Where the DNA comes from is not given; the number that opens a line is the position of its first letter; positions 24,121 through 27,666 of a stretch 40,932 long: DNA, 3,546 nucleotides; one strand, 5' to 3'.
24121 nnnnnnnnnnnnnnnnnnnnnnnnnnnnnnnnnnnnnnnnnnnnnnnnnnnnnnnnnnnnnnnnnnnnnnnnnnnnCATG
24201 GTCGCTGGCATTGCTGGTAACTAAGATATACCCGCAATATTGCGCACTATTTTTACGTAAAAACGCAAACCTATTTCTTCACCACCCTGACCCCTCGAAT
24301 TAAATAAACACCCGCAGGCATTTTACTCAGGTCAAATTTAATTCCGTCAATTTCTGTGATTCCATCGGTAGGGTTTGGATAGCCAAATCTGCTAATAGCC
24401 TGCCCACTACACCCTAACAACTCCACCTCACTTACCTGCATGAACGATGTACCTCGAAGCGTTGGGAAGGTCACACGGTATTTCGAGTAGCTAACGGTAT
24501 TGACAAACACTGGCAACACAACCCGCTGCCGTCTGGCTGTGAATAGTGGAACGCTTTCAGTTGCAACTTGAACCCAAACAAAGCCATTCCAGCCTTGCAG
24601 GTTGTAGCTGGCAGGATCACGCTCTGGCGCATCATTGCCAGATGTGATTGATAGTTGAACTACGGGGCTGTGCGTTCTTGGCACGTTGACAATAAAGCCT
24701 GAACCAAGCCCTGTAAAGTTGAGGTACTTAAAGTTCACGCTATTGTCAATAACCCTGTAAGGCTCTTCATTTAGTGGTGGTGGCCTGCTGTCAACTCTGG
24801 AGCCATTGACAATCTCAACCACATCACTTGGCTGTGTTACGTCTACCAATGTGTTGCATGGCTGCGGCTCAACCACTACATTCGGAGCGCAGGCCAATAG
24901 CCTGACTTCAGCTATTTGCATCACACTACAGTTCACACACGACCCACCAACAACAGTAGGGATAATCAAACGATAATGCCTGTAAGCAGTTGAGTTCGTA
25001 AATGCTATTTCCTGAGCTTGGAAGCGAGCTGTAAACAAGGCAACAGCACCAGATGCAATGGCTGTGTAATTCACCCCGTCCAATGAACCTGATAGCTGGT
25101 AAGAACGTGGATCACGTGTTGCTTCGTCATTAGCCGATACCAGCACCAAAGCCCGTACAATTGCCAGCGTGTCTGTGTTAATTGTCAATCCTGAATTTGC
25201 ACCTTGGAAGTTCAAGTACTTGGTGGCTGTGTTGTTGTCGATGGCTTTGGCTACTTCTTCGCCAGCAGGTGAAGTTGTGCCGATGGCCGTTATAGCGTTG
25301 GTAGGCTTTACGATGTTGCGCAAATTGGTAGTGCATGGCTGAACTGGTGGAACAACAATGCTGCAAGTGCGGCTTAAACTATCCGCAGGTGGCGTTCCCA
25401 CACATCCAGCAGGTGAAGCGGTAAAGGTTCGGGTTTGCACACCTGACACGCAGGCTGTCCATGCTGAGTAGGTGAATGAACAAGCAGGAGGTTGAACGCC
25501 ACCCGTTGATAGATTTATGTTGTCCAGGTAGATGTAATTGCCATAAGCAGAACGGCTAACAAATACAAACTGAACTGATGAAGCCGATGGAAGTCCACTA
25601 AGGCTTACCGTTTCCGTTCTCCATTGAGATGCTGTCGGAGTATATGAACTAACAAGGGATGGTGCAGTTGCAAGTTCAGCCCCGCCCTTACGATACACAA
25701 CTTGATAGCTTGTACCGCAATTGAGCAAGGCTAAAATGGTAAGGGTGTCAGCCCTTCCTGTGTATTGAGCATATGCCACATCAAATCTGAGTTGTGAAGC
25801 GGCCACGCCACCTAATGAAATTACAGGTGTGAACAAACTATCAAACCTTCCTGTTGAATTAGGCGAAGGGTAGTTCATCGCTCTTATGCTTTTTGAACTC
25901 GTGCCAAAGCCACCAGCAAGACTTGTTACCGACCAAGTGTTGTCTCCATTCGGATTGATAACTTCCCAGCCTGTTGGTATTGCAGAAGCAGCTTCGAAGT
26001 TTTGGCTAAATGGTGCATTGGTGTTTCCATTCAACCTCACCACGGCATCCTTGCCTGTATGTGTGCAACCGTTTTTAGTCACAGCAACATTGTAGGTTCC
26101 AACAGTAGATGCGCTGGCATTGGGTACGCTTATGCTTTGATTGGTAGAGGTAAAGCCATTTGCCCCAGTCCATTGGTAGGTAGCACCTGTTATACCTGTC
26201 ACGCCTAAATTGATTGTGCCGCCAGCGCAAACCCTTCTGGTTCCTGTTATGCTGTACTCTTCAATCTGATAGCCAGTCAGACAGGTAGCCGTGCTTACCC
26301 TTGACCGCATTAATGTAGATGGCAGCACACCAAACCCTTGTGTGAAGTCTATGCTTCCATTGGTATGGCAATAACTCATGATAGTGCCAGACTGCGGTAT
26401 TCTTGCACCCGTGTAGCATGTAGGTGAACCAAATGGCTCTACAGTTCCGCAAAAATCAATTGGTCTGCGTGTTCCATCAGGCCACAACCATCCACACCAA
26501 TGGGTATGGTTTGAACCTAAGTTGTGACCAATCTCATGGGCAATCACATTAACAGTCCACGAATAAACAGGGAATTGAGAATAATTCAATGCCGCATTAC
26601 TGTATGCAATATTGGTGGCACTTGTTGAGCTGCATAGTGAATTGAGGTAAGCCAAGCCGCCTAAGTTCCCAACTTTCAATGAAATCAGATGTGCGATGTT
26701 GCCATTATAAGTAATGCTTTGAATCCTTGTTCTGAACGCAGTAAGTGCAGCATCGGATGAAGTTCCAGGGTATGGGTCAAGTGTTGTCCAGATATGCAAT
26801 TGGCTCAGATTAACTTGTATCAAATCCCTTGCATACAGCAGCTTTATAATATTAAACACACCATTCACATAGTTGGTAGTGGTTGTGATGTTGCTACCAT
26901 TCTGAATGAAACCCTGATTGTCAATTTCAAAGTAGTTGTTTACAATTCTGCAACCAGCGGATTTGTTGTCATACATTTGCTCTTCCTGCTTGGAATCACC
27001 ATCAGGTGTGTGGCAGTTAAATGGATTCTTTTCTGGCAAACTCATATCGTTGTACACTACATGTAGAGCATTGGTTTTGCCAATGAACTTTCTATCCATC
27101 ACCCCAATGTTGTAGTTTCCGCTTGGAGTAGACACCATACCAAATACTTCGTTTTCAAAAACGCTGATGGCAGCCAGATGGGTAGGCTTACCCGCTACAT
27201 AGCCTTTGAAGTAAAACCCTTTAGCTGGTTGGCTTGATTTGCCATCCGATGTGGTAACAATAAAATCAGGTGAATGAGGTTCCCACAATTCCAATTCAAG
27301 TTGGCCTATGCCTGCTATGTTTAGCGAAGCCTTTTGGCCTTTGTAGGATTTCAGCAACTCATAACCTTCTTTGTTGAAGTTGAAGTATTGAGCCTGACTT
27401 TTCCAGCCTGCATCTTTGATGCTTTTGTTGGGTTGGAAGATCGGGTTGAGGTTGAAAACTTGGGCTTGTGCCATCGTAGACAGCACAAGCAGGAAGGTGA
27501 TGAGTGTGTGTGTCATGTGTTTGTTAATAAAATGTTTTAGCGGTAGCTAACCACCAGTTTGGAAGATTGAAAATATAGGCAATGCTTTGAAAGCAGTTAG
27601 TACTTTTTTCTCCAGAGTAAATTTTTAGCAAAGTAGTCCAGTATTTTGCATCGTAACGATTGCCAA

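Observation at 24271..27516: Phage-encoded secreted reprolysin-like metalloprotease carrying a shortened T9SS sorting domain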

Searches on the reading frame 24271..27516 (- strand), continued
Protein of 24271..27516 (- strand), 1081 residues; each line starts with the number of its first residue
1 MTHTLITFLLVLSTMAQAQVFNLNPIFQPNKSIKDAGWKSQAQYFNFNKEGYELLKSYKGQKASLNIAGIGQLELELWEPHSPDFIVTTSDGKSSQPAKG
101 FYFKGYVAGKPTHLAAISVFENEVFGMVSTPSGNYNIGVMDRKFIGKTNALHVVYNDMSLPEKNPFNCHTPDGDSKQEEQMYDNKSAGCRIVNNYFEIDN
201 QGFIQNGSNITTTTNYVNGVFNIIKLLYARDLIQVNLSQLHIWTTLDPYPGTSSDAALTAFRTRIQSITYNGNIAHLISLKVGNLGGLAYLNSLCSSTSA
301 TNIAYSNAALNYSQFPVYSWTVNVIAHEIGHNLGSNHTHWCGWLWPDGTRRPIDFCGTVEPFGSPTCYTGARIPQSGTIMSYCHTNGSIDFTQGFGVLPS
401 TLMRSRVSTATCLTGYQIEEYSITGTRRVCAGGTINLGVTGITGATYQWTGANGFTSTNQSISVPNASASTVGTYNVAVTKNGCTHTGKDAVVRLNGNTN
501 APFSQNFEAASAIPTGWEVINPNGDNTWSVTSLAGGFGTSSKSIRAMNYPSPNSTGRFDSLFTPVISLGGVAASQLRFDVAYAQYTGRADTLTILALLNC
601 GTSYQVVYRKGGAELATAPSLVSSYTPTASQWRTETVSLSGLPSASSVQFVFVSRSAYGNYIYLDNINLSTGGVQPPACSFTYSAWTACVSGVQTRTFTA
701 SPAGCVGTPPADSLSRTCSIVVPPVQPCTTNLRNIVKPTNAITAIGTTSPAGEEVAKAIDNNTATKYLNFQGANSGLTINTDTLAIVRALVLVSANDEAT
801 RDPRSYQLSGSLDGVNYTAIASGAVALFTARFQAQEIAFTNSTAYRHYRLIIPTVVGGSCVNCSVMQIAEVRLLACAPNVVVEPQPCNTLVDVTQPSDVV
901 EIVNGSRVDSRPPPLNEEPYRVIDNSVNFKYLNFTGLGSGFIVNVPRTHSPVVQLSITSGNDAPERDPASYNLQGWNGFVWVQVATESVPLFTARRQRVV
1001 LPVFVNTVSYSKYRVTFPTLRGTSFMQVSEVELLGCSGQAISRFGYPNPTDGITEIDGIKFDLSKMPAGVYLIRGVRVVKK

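Call 14: find_encoding_contigs(protein=P0005, flank=10000, max_places=4)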
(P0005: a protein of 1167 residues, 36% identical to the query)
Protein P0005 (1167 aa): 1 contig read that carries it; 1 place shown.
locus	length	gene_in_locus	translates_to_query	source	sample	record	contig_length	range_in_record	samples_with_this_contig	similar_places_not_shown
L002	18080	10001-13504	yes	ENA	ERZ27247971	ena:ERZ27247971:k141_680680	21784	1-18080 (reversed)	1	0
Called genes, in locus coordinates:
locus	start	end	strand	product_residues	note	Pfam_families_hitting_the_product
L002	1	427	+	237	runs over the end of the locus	-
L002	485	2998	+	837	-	PF20155:TMP_3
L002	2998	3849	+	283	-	-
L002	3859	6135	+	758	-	-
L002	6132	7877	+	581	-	-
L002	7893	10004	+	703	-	-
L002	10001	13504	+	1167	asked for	PF01421:Reprolysin, PF13583:Reprolysin_4, PF13688:Reprolysin_5, PF13574:Reprolysin_2 (weak), PF13582:Reprolysin_3, PF19408:PKD_6, PF00041:fn3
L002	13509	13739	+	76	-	-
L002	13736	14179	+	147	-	-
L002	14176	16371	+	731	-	-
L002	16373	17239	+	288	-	-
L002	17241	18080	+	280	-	?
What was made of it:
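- Checked: In the related phage L002, further same-strand genes follow it (call 14), so 'last gene' is not a conserved property.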

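Call 20: find_related_loci(query=window:24271-27516:-, collection=viral_contigs, flank=10000)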
Query window:24271-27516:- (1081 aa) in viral_contigs; peptide patterns used: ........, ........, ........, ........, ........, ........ (x = any residue, [..] = any of these).
9 stretches matched a pattern, but none encodes a relative of the query by tblastn (E <= 1e-3).

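Call 62: search_solved_structures(query=window:24271-27516:-, max_evalue=0.01)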
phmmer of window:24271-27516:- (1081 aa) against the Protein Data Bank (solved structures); distinct sequences matched with E-value up to 0.01: 19.
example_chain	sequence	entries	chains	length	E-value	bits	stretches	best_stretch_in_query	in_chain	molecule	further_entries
9flp_A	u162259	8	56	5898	1.6e-44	155.3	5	428-504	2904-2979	The grappling hook protein A in the bacterium Aureispira sp. CCB-QB1 | The grappling hook protein A (GhpA) in the bacterium Aureispira sp. CCB-QB1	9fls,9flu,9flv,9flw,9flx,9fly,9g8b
7nsn_A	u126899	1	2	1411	1.4e-14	56.2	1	742-872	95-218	GH92 alpha-1,2-mannosidase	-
1qua_A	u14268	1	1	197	4.8e-08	34.5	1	197-338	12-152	ACUTOLYSIN-C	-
1iag_A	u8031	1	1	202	2.9e-07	31.9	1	198-338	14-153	ADAMALYSIN II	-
3aig_A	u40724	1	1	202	8.5e-07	30.4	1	198-338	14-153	ADAMALYSIN II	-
2aig_P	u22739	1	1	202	8.6e-07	30.4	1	198-338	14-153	ADAMALYSIN II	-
4aig_A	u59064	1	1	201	8.7e-07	30.4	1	198-338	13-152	ADAMALYSIN II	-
2ero_A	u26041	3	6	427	1.4e-06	29.7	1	191-338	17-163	vascular apoptosis-inducing protein 1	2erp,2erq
2dw0_A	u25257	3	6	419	4e-05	24.9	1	197-339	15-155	Catrocollastatin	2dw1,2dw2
1atl_A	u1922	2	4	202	4.8e-05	24.6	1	198-338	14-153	Snake venom metalloproteinase atrolysin-D | ATROLYSIN C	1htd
1dth_A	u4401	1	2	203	4.9e-05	24.6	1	197-338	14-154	ATROLYSIN C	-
1yp1_A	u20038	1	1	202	0.00014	23.1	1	199-338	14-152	FII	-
1wni_A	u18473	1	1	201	0.00065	20.9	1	216-338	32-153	Trimerelysin II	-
4dd8_A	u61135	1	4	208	0.00067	20.8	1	189-338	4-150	Disintegrin and metalloproteinase domain-containing protein 8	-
1nd1_A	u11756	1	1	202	0.0008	20.6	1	199-338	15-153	BaP1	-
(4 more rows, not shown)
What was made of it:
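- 26257..26946 (-): Reprolysin/adamalysin-like (M12B-type) catalytic domain; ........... at nt 26506-26538; Met-turn IMSY. PDB adamalysin and acutolysin match at E 5e-8 to 1e-6 (call 62).
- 26011..26256 (-): Ig-like repeat (aa 421-502). Residues 428-504 are the best of 5 stretches matching GhpA (9flp), whole-chain E 1.6e-44 (call 62).
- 24862..25311 (-): Discoidin/CBM32-like repeat 1. PDB 7nsn match at E 1.4e-14 (call 62).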

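Call 77: search_protein_families(library=ncbifam, proteins=[P0005, P0006, P0084], max_evalue=1)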
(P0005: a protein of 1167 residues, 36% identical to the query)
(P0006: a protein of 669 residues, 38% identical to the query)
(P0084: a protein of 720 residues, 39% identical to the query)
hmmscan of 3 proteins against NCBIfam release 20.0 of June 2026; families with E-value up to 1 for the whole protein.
P0005 (1167 aa): 2 families
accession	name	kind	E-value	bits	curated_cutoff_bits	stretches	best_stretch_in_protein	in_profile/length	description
TIGR03935.1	fragilysin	equivalog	0.13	11.1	190.7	1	200-288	267-356/386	fragilysin family metalloproteinase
NF007526.1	PRK10139.1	equivalog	0.29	9.8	756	1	959-1032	28-102/456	serine endoprotease DegQ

P0006 (669 aa): 1 family
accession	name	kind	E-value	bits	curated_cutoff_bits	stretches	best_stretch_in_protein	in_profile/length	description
TIGR04183.1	Por_Secre_tail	domain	2.2e-08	34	23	2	596-667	2-71/72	T9SS type A sorting domain-containing protein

P0084 (720 aa): 6 families
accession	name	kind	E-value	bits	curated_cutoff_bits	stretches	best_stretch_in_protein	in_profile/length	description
NF038113.1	T9SSA_dep_M36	equivalog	1.4e-13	49.9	885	1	630-719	778-868/869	T9SS-dependent M36 family metallopeptidase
TIGR04183.1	Por_Secre_tail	domain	3.8e-13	49.2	23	1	649-720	1-72/72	T9SS type A sorting domain-containing protein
NF050177.1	TapA_OM_Porphy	equivalog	1.7e-07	30.4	500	1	634-718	458-542/544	TapA/TapC family T9SS-dependent outer membrane protein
NF052644.1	T9SS_DNase_Rie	equivalog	7.3e-05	22.2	260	1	631-720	168-251/251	T9SS-dependent surface endonuclease, AS87_RS02955 family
NF033708.1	T9SS_Cterm_ChiA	domain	0.00046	20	40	1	667-718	2-54/55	T9SS sorting signal type C domain-containing protein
TIGR03296.1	M6dom_TIGR03296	domain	0.041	13.8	110.8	1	324-355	156-183/286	M6 family metalloprotease domain-containing protein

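Call 88: find_encoding_contigs(protein=P0001, flank=6000, max_places=3)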
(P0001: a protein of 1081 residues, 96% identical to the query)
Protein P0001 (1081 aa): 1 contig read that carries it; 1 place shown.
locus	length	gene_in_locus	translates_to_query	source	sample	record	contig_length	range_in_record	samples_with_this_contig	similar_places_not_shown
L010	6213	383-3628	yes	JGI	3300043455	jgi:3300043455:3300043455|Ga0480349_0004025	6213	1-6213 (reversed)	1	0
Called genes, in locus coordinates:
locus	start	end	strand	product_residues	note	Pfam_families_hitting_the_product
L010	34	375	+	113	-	-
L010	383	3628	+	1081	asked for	PF01421:Reprolysin, PF13688:Reprolysin_5, PF13574:Reprolysin_2, PF13582:Reprolysin_3, PF13583:Reprolysin_4, PF00754:F5_F8_type_C (faint)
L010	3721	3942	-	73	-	-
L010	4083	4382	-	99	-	PF04448:DUF551 (weak)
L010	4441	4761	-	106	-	-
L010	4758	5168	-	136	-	-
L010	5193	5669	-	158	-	-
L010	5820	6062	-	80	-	-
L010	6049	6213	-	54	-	?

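Call 89: search_protein_families(library=pfam, proteins=[L002:7893-10004:+, L001:5908-7152:+], max_evalue=0.1)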
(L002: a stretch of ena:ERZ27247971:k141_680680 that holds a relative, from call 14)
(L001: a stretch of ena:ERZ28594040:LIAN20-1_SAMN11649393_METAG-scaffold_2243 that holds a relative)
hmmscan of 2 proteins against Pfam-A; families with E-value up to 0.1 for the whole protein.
L002:7893-10004:+ (703 aa): 1 family
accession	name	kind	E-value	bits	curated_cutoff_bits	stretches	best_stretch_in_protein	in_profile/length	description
PF13306.12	LRR_5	-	0.044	14.1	27.7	0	485-559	6-81/127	BspA type Leucine rich repeat region (6 copies)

L001:5908-7152:+ (414 aa): 0 families

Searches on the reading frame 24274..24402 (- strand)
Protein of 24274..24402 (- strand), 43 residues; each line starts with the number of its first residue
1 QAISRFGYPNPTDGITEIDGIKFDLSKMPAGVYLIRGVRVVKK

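Call 6: search_protein_families(library=ncbifam, proteins=[window:24274-24402:-], max_evalue=10)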
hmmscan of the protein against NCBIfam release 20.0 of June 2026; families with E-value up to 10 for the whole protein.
seq(43 aa): 1 family
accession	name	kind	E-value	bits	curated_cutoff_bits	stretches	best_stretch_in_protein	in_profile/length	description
TIGR04183.1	Por_Secre_tail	domain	0.0081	16.1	23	1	19-36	40-57/72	T9SS type A sorting domain-containing protein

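Call 7: search_protein_families(library=pfam, proteins=[window:24274-24402:-], max_evalue=10)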
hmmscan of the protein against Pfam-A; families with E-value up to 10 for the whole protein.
seq(43 aa): 1 family
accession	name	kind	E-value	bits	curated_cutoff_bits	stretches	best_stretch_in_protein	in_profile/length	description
PF18962.6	Por_Secre_tail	-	0.0027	18.4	27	2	21-36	46-61/75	Secretion system C-terminal sorting domain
